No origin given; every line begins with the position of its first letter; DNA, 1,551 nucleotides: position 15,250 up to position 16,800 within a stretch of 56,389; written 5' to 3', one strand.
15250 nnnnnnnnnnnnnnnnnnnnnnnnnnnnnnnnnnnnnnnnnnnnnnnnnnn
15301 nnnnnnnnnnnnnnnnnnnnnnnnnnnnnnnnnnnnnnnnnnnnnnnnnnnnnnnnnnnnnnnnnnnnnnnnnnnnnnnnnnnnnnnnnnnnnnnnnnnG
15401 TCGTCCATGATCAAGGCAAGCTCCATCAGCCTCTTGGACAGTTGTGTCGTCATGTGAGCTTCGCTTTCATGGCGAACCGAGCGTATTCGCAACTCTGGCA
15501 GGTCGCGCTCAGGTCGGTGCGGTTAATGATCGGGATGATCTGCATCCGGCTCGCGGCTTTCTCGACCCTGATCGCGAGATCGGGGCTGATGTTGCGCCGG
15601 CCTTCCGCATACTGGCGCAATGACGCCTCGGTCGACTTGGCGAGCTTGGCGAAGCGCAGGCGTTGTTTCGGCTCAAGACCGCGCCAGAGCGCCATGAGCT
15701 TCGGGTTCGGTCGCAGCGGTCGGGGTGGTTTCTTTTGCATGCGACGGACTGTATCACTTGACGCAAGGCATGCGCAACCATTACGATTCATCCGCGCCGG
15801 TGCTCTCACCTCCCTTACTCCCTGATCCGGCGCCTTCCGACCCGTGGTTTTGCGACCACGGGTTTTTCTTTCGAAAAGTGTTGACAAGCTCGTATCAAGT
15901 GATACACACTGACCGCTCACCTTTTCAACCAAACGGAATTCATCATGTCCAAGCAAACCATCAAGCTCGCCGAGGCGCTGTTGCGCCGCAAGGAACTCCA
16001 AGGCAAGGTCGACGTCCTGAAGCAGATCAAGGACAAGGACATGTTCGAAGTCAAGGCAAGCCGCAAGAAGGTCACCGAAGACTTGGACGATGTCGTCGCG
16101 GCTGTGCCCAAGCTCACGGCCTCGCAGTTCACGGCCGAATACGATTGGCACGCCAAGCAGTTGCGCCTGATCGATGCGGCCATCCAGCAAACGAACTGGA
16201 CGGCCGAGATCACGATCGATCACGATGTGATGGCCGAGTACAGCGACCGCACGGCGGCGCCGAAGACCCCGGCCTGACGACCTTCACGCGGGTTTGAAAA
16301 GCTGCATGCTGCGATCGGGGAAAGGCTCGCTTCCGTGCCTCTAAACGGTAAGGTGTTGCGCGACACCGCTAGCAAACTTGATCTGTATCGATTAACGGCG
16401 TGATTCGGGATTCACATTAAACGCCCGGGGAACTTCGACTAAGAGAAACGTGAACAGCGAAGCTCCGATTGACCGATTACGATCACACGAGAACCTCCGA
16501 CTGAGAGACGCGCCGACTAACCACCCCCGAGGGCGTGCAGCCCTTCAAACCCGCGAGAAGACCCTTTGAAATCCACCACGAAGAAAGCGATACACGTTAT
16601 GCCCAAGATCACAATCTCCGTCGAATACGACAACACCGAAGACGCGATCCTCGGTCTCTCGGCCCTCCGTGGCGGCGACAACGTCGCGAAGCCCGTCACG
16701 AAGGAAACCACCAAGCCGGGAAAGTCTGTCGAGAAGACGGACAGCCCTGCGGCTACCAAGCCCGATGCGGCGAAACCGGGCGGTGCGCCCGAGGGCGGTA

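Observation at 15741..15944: Divergent switch region with a candidate small RNA bearing an anti-SD loop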

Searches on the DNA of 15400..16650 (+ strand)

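Call 4: search_rna_families(source=window, start=15400, end=16500, threshold=evalue, max_evalue=10)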
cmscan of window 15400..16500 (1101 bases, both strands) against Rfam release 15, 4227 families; matches with E-value up to 10: 2.
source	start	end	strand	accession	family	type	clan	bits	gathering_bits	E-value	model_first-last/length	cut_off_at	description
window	15811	15871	+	RF02837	anti-hemB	Gene; sRNA;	-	24.3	49.5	0.0037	1-81/81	no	Burkholderia RNA 7 (anti-hemB)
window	16086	16104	+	RF03139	S4-Bacteroidia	Cis-reg; leader;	CL00119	15.4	34.7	2.7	1-34/34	no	S4-Bacteroidia ribosomal protein leader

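Call 6: search_dna_similar(query=window:15400-16400:+, collection=phages, mode=distant)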
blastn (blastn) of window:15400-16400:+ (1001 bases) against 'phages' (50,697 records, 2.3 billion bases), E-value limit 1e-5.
No match.

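Call 44: search_rna_families(source=window, start=15700, end=15960, threshold=evalue, max_evalue=10, show_alignments=3)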
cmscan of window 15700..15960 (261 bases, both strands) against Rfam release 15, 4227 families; matches with E-value up to 10: 3.
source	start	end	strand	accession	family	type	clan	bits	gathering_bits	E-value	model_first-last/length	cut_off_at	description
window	15811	15871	+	RF02837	anti-hemB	Gene; sRNA;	-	24.3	49.5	0.00087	1-81/81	no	Burkholderia RNA 7 (anti-hemB)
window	15795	15878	+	RF00519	suhB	Gene; sRNA;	CL00108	12.6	41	3.9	1-77/77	no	Makes More Granules Regulator RNA (mmgR)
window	15835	15868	-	RF02995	IMES-5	Gene; sRNA;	-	11.3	96.1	9.4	8-41/150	no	IMES-5 RNA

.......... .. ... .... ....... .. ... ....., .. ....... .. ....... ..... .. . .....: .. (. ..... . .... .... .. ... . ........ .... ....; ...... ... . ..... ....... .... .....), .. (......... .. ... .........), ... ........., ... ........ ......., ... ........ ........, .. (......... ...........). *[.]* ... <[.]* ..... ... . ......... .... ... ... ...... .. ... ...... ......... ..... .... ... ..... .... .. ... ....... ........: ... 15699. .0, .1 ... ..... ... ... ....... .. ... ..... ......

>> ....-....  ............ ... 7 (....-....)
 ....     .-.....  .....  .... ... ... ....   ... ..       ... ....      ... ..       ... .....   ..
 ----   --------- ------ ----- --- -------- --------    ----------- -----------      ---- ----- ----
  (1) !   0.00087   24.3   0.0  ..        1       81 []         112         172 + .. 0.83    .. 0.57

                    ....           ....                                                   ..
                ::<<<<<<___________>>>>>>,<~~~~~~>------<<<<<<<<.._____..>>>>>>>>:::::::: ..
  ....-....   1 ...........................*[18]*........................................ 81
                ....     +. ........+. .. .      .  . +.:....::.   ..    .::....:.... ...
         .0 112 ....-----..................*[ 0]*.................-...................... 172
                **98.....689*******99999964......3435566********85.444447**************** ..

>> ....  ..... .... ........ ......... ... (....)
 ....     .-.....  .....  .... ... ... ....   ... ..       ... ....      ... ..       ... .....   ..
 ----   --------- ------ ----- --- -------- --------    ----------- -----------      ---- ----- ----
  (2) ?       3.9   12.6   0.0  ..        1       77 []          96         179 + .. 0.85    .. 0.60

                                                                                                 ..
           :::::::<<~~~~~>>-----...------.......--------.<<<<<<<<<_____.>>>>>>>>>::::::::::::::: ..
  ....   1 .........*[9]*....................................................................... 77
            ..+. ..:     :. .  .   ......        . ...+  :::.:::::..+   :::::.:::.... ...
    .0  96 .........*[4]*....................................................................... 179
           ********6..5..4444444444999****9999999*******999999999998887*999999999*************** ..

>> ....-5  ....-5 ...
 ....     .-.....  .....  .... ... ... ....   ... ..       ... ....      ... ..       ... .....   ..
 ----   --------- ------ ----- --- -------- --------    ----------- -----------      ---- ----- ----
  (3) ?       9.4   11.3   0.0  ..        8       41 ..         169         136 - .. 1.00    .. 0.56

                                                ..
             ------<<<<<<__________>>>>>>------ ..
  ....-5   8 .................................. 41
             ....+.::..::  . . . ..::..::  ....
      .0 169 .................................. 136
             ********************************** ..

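Call 59: build_rna_model(alignment_id=A3, structure=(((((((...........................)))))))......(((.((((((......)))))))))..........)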
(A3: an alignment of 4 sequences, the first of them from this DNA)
Model R1 built from alignment A3 (4 sequences, 82 columns); structure: as given.
model positions 80; base pairs 16; branch points 1; effective number of sequences 2.41; information 0.708 bits per position. Calibrated on 0.2 Mb of random sequence (short: E-values are rough).
structure used (alignment columns):
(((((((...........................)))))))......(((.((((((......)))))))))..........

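Call 60: search_with_rna_model(model_id=R1, sources=[window, L001, L002, L003, L004, L005, L006, L007, L008, L009, L197, L198, L199, L200, L201, L202, L203, L204, L205, L206], max_evalue=10, make_alignment=true, show_alignments=6)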
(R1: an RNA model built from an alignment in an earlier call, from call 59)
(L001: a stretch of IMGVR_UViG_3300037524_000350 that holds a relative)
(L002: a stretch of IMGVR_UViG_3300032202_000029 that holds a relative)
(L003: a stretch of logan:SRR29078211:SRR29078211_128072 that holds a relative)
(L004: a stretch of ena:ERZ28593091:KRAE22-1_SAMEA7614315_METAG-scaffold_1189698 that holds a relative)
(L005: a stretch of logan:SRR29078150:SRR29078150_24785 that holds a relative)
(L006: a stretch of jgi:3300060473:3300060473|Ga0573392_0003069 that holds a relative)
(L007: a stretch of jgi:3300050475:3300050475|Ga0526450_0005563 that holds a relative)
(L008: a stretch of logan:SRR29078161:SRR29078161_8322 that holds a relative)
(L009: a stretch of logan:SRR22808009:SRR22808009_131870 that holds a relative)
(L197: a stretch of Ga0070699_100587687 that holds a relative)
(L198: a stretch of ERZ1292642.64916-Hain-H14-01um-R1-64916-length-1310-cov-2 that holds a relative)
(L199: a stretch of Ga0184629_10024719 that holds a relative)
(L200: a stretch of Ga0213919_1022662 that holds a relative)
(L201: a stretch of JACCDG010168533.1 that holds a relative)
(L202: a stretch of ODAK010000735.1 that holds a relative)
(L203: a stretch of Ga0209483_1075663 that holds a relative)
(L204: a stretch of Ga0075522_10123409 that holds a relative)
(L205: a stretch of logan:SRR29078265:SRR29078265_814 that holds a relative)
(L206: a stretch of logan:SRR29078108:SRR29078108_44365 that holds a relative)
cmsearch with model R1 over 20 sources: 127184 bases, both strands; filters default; matches with E-value up to 10: 14.
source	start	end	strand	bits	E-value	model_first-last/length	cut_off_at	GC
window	15794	15872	+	98.1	5.1e-24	1-80/80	no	0.62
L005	1289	1367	-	85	1.4e-20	1-80/80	no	0.66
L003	659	738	-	81.5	1.2e-19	1-80/80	no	0.62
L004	267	346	-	81.5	1.2e-19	1-80/80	no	0.62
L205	2422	2503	+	76.3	2.9e-18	1-80/80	no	0.61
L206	2840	2921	+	76.3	2.9e-18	1-80/80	no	0.61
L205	4986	5030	-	13.3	0.13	1-80/80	no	0.62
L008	7042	7115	+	11.9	0.32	1-80/80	no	0.7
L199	1908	1982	-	11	0.57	1-80/80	no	0.69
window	55432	55496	-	9.4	1.5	1-80/80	no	0.66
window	42296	42359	+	9.3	1.6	1-80/80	no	0.7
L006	4079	4105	+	8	3.5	45-71/80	no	0.81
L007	2571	2597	+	8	3.5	45-71/80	no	0.81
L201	3750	3801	-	7.5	4.7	1-80/80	no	0.67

Alignment A4: 14 matches aligned to the model, 115 columns, each read 5' to 3' on its own strand. Consensus structure (alignment columns), stored with it:
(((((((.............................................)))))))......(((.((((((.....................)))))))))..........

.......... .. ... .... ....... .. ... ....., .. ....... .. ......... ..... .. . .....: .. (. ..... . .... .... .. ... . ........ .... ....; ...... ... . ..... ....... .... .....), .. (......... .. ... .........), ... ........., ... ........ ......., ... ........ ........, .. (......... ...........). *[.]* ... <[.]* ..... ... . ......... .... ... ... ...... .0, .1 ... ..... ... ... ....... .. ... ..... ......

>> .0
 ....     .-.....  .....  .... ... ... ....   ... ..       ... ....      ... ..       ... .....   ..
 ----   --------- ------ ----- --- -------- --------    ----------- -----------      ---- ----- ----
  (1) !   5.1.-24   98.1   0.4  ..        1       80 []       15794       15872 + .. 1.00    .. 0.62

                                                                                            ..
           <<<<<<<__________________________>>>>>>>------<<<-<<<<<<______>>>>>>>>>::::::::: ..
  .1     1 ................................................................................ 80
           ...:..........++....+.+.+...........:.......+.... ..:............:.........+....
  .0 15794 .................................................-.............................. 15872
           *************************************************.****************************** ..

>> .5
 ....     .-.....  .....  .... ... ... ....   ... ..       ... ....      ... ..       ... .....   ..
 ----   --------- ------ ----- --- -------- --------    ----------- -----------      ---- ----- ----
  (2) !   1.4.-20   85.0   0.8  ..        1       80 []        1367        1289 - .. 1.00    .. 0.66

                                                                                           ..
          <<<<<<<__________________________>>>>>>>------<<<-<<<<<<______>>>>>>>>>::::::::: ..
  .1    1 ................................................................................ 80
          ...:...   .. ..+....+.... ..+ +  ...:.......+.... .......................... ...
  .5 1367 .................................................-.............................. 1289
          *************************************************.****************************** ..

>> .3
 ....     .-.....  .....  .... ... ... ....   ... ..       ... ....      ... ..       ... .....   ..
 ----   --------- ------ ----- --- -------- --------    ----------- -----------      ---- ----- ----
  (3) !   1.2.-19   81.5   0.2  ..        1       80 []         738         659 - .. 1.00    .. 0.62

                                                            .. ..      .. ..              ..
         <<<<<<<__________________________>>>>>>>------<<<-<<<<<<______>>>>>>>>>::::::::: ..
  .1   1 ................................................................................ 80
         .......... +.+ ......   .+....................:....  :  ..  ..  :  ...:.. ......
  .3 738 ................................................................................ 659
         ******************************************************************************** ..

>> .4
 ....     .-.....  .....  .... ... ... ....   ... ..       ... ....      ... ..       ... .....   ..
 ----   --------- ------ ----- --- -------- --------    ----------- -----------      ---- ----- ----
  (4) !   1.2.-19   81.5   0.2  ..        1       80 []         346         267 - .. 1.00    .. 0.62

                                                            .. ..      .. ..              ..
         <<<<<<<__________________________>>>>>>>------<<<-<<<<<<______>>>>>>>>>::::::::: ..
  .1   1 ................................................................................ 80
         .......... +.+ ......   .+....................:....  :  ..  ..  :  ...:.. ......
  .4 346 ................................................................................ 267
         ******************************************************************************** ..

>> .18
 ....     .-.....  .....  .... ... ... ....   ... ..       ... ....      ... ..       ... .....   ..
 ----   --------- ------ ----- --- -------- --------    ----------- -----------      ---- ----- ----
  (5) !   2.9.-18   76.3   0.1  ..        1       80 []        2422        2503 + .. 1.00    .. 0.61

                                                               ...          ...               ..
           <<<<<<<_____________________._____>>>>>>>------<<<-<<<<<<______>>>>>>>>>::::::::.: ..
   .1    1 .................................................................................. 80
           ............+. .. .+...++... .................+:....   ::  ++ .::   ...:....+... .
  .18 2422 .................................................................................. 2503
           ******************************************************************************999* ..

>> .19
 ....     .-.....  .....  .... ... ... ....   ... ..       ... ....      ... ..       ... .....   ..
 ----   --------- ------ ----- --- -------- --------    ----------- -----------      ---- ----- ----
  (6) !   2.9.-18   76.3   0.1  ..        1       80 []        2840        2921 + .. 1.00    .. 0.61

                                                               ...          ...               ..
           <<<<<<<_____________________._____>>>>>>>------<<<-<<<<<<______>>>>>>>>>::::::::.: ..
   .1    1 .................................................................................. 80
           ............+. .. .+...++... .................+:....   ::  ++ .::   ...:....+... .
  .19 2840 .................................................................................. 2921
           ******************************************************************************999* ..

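Call 73: search_rna_families(sources=[L001, L002], threshold=evalue, max_evalue=0.1)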
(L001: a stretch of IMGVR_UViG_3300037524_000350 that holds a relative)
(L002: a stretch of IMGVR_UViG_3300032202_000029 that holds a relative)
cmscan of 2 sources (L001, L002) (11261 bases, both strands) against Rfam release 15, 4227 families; matches with E-value up to 0.1: 3.
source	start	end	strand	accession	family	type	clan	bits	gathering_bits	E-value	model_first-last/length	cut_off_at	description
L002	4163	4234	+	RF00005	tRNA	Gene; tRNA;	CL00001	57.4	29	1.6e-10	1-71/71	no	tRNA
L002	3403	3476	+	RF00005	tRNA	Gene; tRNA;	CL00001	53.5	29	1.9e-09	1-71/71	no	tRNA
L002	4163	4235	-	RF04354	Plastid-ycf2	Cis-reg;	-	29.3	65.7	0.0097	1-75/75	no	Plastid-ycf2 5UTR RNA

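Call 74: search_rna_families(source=window, start=16250, end=16650, threshold=evalue, max_evalue=10)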
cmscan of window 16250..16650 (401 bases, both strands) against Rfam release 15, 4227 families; matches with E-value up to 10: 1.
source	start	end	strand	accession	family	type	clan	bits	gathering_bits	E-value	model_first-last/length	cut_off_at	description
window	16565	16640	-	RF01886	HSR-omega_2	Gene; lncRNA;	-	12.5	55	4.7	1-87/87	no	Heat shock gene hsromega conserved region 2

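Call 76: search_rna_families(sources=[L003, L005], threshold=evalue, max_evalue=1, show_alignments=4)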
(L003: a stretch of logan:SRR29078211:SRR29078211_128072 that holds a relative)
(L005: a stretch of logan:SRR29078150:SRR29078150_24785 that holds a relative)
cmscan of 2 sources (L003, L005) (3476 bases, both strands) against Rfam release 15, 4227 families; matches with E-value up to 1: 4.
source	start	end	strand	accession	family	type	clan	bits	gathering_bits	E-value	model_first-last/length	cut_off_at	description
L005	1290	1364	-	RF02837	anti-hemB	Gene; sRNA;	-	26.2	49.5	0.0033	1-81/81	no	Burkholderia RNA 7 (anti-hemB)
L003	662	725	-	RF02278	Betaproteobacteria_toxic_sRNA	Gene; sRNA;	-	23.2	50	0.14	1-64/64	no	Betaproteobacteria toxic small RNA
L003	662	740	-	RF02344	ar14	Gene; sRNA;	-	22.3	58.8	0.29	1-123/123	no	Alphaproteobacterial ar14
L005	1310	1373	+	RF00461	IRES_VEGF_A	Cis-reg; IRES;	-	17.4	160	0.63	1-308/308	no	Vascular endothelial growth factor (VEGF) IRES A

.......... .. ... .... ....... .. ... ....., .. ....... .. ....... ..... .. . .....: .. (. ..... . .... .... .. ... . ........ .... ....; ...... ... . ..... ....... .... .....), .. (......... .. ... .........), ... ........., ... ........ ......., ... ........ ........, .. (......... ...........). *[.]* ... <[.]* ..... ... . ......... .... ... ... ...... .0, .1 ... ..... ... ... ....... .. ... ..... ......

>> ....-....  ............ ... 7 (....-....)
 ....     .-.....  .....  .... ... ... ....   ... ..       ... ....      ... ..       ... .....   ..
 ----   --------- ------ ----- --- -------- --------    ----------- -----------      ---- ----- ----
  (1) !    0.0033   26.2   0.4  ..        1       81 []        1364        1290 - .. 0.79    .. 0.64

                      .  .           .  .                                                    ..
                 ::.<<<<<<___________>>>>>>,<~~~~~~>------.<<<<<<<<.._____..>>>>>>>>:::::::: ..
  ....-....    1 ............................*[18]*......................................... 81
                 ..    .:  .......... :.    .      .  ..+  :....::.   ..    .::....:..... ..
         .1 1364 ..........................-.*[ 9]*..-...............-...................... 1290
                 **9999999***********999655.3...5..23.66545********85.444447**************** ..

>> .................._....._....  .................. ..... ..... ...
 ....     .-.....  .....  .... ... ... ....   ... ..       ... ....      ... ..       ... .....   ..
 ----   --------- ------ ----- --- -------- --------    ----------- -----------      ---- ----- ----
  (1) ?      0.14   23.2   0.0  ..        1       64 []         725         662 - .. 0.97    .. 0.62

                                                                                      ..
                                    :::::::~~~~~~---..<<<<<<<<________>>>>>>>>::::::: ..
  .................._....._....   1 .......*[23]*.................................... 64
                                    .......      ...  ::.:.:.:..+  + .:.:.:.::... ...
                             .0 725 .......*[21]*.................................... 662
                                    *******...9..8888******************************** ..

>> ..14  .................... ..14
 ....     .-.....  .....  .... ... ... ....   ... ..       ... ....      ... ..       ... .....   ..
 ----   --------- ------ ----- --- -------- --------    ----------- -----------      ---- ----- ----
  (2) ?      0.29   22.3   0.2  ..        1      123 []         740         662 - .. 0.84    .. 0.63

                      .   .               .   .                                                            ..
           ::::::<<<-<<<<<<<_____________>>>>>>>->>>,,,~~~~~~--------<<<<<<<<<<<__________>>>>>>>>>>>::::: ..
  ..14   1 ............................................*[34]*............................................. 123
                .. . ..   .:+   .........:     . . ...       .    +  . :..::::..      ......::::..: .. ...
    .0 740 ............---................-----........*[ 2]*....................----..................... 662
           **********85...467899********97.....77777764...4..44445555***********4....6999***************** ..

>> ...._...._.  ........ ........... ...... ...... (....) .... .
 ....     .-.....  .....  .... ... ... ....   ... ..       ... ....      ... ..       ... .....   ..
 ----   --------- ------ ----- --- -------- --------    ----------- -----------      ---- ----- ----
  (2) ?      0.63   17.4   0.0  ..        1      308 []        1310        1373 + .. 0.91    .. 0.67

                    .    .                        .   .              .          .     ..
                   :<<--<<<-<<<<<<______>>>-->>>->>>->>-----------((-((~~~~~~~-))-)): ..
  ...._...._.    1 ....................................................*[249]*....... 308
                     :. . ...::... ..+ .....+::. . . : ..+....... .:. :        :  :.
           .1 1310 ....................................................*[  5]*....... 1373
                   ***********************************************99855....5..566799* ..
